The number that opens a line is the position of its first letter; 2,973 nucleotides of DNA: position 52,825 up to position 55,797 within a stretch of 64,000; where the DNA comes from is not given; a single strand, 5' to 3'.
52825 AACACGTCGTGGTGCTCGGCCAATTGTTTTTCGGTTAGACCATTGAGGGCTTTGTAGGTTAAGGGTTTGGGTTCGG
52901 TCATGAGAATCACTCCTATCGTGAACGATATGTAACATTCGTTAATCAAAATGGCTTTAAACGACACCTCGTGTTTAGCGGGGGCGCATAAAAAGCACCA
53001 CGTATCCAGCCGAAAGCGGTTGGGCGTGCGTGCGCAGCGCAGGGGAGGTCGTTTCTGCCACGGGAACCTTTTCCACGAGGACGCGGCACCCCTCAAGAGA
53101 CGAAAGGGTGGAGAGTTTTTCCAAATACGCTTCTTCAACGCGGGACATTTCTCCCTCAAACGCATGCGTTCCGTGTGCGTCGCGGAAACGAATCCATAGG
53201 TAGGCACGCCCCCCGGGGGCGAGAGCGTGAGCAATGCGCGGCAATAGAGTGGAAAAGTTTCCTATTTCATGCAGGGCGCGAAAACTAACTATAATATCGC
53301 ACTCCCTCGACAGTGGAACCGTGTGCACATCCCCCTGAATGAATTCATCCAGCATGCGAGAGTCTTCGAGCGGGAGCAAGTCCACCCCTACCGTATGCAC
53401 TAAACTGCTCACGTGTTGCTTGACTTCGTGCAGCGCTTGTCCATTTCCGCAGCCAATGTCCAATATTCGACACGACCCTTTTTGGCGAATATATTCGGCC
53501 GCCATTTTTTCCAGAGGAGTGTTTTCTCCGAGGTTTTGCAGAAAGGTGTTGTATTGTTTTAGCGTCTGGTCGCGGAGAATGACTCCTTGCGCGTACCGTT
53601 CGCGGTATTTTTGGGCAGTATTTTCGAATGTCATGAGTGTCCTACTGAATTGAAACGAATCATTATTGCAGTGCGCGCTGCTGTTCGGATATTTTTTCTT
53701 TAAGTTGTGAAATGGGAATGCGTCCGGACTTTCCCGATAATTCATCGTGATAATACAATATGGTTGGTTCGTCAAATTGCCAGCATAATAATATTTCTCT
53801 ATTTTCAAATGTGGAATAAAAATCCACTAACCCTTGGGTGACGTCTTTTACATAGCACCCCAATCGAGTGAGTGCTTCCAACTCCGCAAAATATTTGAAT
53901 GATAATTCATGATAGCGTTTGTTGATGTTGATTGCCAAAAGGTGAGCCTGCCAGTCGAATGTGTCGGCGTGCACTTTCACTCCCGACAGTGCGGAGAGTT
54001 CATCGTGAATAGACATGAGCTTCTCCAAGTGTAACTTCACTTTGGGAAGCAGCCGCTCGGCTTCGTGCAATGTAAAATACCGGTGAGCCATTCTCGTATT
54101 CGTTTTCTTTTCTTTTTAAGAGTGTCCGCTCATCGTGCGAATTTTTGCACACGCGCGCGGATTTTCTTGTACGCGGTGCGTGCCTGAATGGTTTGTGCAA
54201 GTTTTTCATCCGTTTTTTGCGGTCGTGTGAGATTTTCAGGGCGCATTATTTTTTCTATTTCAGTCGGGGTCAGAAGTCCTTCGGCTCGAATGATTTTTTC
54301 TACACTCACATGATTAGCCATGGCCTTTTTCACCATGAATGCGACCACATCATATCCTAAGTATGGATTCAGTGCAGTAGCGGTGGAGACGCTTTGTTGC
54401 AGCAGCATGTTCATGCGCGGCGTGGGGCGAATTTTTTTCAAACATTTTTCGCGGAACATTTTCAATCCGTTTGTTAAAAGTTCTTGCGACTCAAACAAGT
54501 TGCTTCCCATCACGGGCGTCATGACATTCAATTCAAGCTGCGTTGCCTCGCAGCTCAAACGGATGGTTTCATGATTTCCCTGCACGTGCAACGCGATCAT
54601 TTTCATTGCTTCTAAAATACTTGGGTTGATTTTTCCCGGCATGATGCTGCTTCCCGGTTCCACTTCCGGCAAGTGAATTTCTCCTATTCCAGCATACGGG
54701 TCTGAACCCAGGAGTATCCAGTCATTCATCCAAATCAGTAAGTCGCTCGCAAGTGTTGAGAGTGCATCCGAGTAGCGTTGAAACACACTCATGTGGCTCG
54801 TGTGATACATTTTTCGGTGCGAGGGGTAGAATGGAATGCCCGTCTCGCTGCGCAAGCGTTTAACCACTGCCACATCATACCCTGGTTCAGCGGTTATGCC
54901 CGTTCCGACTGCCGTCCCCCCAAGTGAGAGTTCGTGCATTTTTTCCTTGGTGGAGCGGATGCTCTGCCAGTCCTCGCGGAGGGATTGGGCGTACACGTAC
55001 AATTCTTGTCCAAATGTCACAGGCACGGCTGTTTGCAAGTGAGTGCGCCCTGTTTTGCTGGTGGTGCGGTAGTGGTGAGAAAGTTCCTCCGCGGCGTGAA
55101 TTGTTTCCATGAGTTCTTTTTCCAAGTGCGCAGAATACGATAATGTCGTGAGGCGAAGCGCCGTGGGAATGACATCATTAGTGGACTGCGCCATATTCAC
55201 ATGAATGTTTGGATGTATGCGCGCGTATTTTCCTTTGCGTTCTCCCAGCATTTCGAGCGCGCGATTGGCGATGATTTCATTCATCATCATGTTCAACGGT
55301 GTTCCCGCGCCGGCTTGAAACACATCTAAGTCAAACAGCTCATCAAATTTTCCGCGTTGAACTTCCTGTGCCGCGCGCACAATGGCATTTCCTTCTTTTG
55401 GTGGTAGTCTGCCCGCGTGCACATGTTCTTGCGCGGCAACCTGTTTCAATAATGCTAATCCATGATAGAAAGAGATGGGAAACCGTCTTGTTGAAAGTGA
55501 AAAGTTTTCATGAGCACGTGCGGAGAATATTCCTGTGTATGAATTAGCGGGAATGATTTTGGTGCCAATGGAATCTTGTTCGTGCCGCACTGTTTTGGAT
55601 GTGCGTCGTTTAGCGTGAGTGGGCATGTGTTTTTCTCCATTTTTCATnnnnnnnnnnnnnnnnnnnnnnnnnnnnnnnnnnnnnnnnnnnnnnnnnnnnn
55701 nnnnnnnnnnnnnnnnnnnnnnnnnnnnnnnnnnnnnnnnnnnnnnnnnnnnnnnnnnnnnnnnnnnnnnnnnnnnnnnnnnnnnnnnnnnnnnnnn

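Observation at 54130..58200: Anchor-less sdhA-sdhB-fumarase operon whose Fe-S subunit lacks the [3Fe-4S] cluster ligands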

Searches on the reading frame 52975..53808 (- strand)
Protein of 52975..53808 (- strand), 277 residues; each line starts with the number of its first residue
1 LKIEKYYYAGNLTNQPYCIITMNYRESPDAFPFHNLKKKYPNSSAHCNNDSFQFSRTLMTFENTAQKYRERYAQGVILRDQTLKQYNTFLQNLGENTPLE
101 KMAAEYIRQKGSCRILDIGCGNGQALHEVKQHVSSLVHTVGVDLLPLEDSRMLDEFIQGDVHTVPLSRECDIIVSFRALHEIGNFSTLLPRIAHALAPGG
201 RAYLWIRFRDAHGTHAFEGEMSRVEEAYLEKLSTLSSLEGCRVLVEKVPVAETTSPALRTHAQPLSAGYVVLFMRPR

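Call 3: search_protein_families(library=pfam, proteins=[window:52975-53808:-], max_evalue=0.01)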
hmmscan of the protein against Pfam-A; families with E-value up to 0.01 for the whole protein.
window:52975-53808:- (277 aa): 6 families
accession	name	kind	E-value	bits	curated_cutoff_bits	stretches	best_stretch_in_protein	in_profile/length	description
PF13489.12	Methyltransf_23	-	2.5e-10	40.7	27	1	109-208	20-120/164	Methyltransferase domain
PF13847.12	Methyltransf_31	-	1.6e-09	38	27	1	110-202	2-107/145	Methyltransferase domain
PF08241.18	Methyltransf_11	-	2.9e-09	37.9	21.2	1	116-203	1-94/95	Methyltransferase domain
PF13649.12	Methyltransf_25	-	8.3e-09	36.5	27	1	115-200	1-97/97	Methyltransferase domain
PF08242.18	Methyltransf_12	-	1.6e-07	32.4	30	1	116-201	1-97/98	Methyltransferase domain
PF05148.21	Methyltransf_8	-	0.0053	17.1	27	1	96-202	57-154/219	Hypothetical methyltransferase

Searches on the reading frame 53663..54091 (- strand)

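Call 3: search_protein_families(library=pfam, proteins=[window:53663-54091:-], max_evalue=0.01)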
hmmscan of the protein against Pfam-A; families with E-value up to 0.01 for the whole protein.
window:53663-54091:- (142 aa): 1 family
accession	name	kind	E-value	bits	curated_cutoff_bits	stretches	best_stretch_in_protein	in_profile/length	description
PF09969.14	DUF2203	-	6e-26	92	24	1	4-127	1-122/122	Uncharacterized conserved protein (DUF2203)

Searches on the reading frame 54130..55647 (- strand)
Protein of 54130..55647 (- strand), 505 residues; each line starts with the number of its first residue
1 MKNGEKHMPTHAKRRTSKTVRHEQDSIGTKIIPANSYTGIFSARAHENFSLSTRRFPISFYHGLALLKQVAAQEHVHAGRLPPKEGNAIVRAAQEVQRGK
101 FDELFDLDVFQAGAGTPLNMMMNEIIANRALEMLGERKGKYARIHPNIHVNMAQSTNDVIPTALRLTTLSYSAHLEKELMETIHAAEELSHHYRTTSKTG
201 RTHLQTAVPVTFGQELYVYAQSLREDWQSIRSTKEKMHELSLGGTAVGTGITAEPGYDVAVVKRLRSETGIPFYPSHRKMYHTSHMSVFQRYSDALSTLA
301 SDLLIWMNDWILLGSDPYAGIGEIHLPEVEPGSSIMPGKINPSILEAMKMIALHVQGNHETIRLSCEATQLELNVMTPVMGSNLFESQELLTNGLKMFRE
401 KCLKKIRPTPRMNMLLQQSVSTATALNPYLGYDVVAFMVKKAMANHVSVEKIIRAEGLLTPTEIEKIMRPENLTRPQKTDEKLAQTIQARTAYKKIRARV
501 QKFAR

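Call 3: search_protein_families(library=pfam, proteins=[window:54130-55647:-], max_evalue=0.01)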
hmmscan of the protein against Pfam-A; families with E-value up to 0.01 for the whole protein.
window:54130-55647:- (505 aa): 2 families
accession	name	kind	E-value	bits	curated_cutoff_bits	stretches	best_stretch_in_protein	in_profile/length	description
PF00206.25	Lyase_1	-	1.3e-72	245.3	27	1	32-357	5-312/312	Lyase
PF10415.14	FumaraseC_C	-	1.5e-14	54.6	32.5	1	423-475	2-54/54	Fumarase C C-terminus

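Call 4: search_protein_families(library=ncbifam, proteins=[window:54130-55647:-], max_evalue=0.001)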
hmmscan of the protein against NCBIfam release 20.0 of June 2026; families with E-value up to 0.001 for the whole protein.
window:54130-55647:- (505 aa): 18 families
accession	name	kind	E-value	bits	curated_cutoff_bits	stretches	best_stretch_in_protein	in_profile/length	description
NF008909.0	PRK12273.1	subfamily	2.2e-147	491.7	510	1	18-482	3-470/474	aspartate ammonia-lyase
TIGR00839.1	aspA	equivalog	1.2e-121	406.9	681.2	1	21-479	1-462/468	aspartate ammonia-lyase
TIGR00979.1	fumC_II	equivalog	6.7e-121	404.2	664.75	1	20-473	1-456/458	class II fumarate hydratase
NF011092.0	PRK14515.1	subfamily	4e-115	385.4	876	1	16-479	7-471/479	aspartate ammonia-lyase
NF009089.0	PRK12425.1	equivalog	1.8e-108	363.4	840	1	21-476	3-460/464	class II fumarate hydratase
TIGR00838.1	argH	equivalog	3.2e-19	69.3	279.5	1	150-489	101-425/455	argininosuccinate lyase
TIGR02426.1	protocat_pcaB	equivalog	2.9e-17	62.6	355.75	1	146-362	91-295/338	3-carboxy-cis,cis-muconate cycloisomerase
TIGR00928.1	purB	equivalog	8.2e-15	54.5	326.2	1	149-361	90-296/436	adenylosuccinate lyase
NF006554.0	PRK09053.1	equivalog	3.5e-14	52.5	595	1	149-347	102-293/453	3-carboxy-cis,cis-muconate cycloisomerase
NF008964.0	PRK12308.1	equivalog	3.8e-11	42.1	657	1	152-442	105-386/624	argininosuccinate lyase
NF052536.2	CoM_syn_XcbD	exception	5.5e-11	41.8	600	1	156-352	107-296/443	3-sulfopropionylcysteine synthase XcbD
NF004631.0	PRK05975.1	equivalog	8.8e-11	41.4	371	1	149-348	101-288/352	3-carboxy-cis,cis-muconate cycloisomerase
NF002563.0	PRK02186.1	subfamily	2.7e-10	39.2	625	1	150-364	510-715/890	argininosuccinate lyase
NF006764.0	PRK09285.1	equivalog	1.6e-09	36.7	446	1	143-346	112-308/456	adenylosuccinate lyase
NF005218.0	PRK06705.1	equivalog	2.5e-08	33.1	883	1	147-361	109-312/502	argininosuccinate lyase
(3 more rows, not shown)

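Call 12: search_solved_structures(query=window:54130-55647:-, max_evalue=1e-20, show_alignments=2)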
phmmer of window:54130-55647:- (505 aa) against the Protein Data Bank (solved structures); distinct sequences matched with E-value up to 1e-20: 46.
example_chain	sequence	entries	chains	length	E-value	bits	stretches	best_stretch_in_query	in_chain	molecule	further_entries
8rj1_A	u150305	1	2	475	7.6e-101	341.3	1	18-477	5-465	Aspartate ammonia lyase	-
1j3u_A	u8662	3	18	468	9.3e-100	337.7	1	19-476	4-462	aspartase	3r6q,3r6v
8rj0_A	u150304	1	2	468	1.3e-95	324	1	19-476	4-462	Aspartate ammonia-lyase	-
6os7_A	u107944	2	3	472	2e-93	316.9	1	18-478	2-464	Fumarate hydratase class II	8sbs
1yfm_A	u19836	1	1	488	4.6e-93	315.6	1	14-476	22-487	FUMARASE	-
1jsw_A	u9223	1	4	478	5.3e-93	315.4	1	17-477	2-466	L-ASPARTATE AMMONIA-LYASE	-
1fup_A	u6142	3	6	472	9.6e-93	314.6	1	18-478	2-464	FUMARASE C | Fumarate hydratase class II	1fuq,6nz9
1fuo_A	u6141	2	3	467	1.1e-92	314.4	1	18-478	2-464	FUMARASE C | Fumarate hydratase class II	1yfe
1vdk_A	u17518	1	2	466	1.5e-92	314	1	21-477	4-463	Fumarate hydratase class II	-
6nzb_A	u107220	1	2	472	2.5e-92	313.2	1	18-478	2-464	Fumarate hydratase class II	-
1kq7_A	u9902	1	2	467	2.7e-92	313.1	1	18-478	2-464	FUMARATE HYDRATASE CLASS II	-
36ad_A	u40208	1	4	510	3e-92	313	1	9-476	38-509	Fumarate hydratase, mitochondrial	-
6p3c_A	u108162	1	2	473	4.7e-92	312.3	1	18-478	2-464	Fumarate hydratase class II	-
6nza_A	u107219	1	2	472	6.6e-92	311.8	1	18-478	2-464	Fumarate hydratase class II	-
2fus_A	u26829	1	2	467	9.8e-92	311.2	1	18-478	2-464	FUMARASE C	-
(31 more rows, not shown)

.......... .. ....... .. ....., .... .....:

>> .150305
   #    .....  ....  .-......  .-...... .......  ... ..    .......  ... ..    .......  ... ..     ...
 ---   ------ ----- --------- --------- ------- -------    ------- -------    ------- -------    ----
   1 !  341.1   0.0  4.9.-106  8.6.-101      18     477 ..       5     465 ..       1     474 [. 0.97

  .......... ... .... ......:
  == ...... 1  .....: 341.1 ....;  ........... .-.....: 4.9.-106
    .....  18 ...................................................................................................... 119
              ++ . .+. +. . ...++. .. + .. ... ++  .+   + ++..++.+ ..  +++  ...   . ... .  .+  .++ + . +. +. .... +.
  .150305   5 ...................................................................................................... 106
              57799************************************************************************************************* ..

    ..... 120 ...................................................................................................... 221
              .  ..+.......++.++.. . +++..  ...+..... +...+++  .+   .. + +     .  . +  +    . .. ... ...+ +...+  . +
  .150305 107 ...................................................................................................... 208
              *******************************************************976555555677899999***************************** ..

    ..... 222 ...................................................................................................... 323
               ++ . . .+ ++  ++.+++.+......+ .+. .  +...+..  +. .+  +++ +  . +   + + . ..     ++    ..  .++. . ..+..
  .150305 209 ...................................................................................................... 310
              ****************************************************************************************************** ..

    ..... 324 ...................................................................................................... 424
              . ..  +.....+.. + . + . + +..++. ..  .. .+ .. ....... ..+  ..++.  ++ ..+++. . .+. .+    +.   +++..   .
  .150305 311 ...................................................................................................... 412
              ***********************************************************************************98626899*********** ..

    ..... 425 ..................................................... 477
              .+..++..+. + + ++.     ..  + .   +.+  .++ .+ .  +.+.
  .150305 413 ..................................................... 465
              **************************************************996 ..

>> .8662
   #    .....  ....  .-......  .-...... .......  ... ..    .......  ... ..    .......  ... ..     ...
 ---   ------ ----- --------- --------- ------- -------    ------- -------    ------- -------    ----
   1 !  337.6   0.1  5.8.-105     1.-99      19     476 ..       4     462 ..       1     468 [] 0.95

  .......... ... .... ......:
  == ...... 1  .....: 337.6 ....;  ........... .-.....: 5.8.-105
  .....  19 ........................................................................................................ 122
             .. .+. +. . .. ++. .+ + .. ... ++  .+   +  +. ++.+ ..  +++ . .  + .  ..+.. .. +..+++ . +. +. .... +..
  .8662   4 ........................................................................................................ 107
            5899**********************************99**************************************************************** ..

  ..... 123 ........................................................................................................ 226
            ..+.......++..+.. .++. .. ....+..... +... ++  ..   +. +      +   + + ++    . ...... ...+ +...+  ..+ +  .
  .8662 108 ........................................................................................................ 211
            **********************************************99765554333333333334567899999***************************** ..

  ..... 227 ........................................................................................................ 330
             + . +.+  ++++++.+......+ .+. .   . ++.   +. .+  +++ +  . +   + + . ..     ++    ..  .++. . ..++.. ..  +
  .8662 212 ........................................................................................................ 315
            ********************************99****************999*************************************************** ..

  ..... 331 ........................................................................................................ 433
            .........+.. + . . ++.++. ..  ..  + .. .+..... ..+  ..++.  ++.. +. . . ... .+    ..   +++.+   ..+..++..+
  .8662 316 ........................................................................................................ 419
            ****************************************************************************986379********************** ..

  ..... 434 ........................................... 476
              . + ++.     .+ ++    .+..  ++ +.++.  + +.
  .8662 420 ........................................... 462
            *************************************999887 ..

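Call 46: find_homologous_proteins(query=window:54130-55647:-, max_evalue=1e-30)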
Query window:54130-55647:- (505 aa): 8000 proteins with E <= 1e-30 among 8000 candidates; the best 120 are listed.
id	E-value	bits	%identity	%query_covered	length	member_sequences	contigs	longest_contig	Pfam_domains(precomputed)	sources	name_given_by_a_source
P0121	0.0e+0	1100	99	99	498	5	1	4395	PF10415.15,PF00206.26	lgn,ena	-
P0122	0.0e+0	1010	90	99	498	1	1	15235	PF10415.15,PF00206.26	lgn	-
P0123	3.6e-240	816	75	97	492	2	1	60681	PF10415.15,PF00206.26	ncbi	-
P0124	1.1e-239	814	73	97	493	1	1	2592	PF10415.15,PF00206.26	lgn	-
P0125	3.8e-237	806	73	97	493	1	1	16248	PF10415.15,PF00206.26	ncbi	-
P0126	2.8e-232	790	71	97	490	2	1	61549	PF10415.15,PF00206.26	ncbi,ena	-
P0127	1.2e-229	781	71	97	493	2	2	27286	PF10415.15,PF00206.26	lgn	-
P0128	4.3e-208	710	66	96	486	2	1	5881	PF10415.15,PF00206.26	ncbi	-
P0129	2.2e-205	701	65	97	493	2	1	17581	PF10415.15,PF00206.26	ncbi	-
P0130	2.9e-202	691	63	100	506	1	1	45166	PF10415.15,PF00206.26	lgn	-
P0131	5.3e-202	690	63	96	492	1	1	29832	PF10415.15,PF00206.26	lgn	-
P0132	5.8e-202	690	64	96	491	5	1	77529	PF10415.15,PF00206.26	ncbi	-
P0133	1.7e-201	688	64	96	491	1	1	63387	PF10415.15,PF00206.26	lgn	-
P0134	2.7e-197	674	63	96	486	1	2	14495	PF10415.15,PF00206.26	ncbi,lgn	-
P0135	1.7e-190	652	61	95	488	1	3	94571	PF10415.15,PF00206.26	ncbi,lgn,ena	-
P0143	1.3e-126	441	46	95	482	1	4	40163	PF10415.15,PF00206.26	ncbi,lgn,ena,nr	ncbi:MAG TPA: aspartate ammonia-lyase [archaeon]|nr:aspartate ammonia-lyase [archaeon]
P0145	1.5e-122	428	46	95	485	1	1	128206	PF10415.15,PF00206.26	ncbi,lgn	ncbi:MAG: aspartate ammonia-lyase [Candidatus Micrarchaeia archaeon]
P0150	1.7e-119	418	45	94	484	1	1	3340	PF10415.15,PF00206.26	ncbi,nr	ncbi:aspartate ammonia-lyase [Candidatus Woesearchaeota archaeon]|nr:aspartate ammonia-lyase [Candid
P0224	7.6e-113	396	44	96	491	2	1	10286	PF10415.15,PF00206.26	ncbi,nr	ncbi:MAG: aspartate ammonia-lyase [Candidatus Rokubacteria bacterium]|nr:aspartate ammonia-lyase [Ca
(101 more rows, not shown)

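Call 61: search_protein_families(library=ncbifam, proteins=[P0143, P0145, P0150, P0224], max_evalue=1e-80)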
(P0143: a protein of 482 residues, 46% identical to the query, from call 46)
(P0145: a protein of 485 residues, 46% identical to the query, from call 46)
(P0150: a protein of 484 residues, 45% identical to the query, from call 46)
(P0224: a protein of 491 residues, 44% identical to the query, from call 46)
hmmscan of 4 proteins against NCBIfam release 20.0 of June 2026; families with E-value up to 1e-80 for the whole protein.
P0143 (482 aa): 5 families
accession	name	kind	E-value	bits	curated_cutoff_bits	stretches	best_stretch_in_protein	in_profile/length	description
NF008909.0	PRK12273.1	subfamily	1.3e-181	604.6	510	1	2-461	4-466/474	aspartate ammonia-lyase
TIGR00839.1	aspA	equivalog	1.6e-162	541.7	681.2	1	4-460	1-460/468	aspartate ammonia-lyase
TIGR00979.1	fumC_II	equivalog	8.4e-148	492.9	664.75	1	3-454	1-454/458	class II fumarate hydratase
NF011092.0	PRK14515.1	subfamily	6.2e-145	483.7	876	1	2-469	10-478/479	aspartate ammonia-lyase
NF009089.0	PRK12425.1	equivalog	8.5e-121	404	840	1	4-461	3-462/464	class II fumarate hydratase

P0145 (485 aa): 5 families
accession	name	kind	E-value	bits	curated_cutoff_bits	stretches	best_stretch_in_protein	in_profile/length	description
NF008909.0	PRK12273.1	subfamily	5.1e-180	599.4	510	1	2-460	4-465/474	aspartate ammonia-lyase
TIGR00839.1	aspA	equivalog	4.4e-153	510.6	681.2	1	4-460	1-460/468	aspartate ammonia-lyase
TIGR00979.1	fumC_II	equivalog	5.7e-143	477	664.75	1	3-457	1-457/458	class II fumarate hydratase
NF011092.0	PRK14515.1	subfamily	2.8e-136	455.1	876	1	3-459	11-468/479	aspartate ammonia-lyase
NF009089.0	PRK12425.1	equivalog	9.4e-121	403.8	840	1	4-458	3-459/464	class II fumarate hydratase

P0150 (484 aa): 5 families
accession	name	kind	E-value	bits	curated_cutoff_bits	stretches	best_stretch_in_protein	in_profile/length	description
NF008909.0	PRK12273.1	subfamily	1.3e-177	591.4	510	1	3-465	5-470/474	aspartate ammonia-lyase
TIGR00839.1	aspA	equivalog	6.7e-153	510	681.2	1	4-463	1-463/468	aspartate ammonia-lyase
TIGR00979.1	fumC_II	equivalog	1e-142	476.2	664.75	1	4-454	2-454/458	class II fumarate hydratase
NF011092.0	PRK14515.1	subfamily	1.1e-137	459.7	876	1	4-469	12-478/479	aspartate ammonia-lyase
NF009089.0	PRK12425.1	equivalog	1.1e-112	377.3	840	1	4-453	3-454/464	class II fumarate hydratase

P0224 (491 aa): 5 families
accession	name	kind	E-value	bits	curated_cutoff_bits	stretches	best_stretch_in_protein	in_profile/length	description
NF008909.0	PRK12273.1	subfamily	3.2e-169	563.7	510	1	9-469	4-466/474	aspartate ammonia-lyase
TIGR00839.1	aspA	equivalog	2.1e-134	448.9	681.2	1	11-468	1-460/468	aspartate ammonia-lyase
TIGR00979.1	fumC_II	equivalog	1.4e-128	429.6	664.75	1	11-463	2-455/458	class II fumarate hydratase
NF011092.0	PRK14515.1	subfamily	2.8e-122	409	876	1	9-471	10-472/479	aspartate ammonia-lyase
NF009089.0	PRK12425.1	equivalog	7.1e-114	381.2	840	1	10-464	2-457/464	class II fumarate hydratase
